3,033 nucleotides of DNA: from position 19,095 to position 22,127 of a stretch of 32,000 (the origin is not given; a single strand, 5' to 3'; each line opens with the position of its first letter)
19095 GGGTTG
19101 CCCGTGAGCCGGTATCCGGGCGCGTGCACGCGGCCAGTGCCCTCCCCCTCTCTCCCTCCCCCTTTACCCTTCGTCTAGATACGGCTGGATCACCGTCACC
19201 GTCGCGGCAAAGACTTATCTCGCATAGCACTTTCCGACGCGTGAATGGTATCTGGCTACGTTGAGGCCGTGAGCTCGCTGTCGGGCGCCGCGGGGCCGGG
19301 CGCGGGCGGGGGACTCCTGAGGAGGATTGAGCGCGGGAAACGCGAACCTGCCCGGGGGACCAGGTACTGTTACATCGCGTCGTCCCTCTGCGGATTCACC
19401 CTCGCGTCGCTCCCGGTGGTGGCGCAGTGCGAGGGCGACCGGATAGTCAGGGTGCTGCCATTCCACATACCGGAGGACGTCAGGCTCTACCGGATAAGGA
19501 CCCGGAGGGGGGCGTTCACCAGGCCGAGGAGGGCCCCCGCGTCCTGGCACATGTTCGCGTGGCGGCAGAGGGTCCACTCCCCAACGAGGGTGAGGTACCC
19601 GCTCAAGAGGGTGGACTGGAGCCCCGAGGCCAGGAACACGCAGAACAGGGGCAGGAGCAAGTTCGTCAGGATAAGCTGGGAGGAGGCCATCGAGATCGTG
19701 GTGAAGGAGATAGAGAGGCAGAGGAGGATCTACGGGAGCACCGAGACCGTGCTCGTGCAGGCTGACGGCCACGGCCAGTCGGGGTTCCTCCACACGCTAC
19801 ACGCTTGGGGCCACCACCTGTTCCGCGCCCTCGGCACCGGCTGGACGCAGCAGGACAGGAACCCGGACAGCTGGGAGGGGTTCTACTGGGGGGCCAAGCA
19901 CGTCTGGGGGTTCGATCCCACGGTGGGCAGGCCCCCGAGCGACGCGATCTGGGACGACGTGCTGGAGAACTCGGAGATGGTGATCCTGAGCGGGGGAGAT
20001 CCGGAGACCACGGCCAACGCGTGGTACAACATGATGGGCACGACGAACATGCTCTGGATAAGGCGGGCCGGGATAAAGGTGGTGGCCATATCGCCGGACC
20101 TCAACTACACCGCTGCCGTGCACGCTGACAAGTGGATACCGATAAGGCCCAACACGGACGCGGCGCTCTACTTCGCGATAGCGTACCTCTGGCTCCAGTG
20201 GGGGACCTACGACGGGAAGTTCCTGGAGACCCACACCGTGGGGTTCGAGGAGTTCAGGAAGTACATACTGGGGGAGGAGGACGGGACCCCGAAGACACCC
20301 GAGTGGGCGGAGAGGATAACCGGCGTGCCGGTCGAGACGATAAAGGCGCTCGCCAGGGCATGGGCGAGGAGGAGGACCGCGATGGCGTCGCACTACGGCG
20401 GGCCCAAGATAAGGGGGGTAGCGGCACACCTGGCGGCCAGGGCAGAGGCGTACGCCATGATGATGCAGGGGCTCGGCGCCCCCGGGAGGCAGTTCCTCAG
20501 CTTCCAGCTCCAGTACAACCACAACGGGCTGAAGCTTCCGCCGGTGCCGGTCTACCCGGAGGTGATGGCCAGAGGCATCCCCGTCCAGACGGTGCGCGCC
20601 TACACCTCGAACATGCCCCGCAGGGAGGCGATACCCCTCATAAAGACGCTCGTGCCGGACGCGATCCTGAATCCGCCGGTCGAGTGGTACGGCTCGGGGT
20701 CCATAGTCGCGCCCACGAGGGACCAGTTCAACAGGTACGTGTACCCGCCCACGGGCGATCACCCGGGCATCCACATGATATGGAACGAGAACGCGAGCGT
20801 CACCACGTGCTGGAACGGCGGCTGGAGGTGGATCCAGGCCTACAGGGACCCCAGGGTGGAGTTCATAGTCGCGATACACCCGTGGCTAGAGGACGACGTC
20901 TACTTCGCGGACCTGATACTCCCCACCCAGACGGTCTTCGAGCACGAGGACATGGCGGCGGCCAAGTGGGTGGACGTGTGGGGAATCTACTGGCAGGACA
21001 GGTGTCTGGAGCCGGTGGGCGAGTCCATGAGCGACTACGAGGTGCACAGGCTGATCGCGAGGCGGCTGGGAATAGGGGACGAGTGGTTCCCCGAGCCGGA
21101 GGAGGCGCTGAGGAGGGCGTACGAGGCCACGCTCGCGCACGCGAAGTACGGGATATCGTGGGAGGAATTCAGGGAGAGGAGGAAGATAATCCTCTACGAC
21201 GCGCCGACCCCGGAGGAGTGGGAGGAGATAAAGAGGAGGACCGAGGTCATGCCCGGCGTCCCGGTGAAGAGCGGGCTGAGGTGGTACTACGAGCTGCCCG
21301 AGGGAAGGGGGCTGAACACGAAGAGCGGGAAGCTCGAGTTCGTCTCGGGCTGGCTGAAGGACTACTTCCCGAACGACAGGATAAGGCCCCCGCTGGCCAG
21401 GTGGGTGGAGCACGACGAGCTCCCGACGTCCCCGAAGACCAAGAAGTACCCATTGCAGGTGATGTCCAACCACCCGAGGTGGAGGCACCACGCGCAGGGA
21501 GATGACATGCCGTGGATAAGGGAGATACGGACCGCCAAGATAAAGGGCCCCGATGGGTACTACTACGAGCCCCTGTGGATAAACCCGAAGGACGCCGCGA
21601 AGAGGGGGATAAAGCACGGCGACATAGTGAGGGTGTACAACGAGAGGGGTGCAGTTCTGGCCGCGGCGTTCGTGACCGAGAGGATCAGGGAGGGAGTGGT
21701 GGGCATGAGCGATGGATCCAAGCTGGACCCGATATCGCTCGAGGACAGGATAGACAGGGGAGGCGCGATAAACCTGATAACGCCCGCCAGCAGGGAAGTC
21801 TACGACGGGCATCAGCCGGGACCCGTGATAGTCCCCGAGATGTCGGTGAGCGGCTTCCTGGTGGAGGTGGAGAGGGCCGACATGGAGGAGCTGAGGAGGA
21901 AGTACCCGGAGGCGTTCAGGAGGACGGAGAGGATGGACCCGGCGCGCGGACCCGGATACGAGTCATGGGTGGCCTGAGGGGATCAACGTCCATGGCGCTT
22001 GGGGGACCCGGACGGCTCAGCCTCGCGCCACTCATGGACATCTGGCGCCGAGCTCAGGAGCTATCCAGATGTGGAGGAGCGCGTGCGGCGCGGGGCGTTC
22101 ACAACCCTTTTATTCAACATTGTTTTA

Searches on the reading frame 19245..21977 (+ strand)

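Call 3: search_protein_families(library=pfam, proteins=[window:19245-21977:+], max_evalue=0.01)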
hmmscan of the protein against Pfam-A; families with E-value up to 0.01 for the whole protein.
window:19245-21977:+ (910 aa): 3 families
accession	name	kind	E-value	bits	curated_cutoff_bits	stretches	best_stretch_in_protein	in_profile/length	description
PF00384.28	Molybdopterin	-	4.4e-20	72.4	24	1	115-606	1-352/353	Molybdopterin oxidoreductase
PF01568.27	Molydop_binding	-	4.4e-20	72.2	26.8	1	739-849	3-96/110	Molydopterin dinucleotide binding domain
PF21423.2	AhtL-like_1st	-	0.0021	18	27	1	63-107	8-53/55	Pyrogallol hydroxytransferase large subunit-like, domain 1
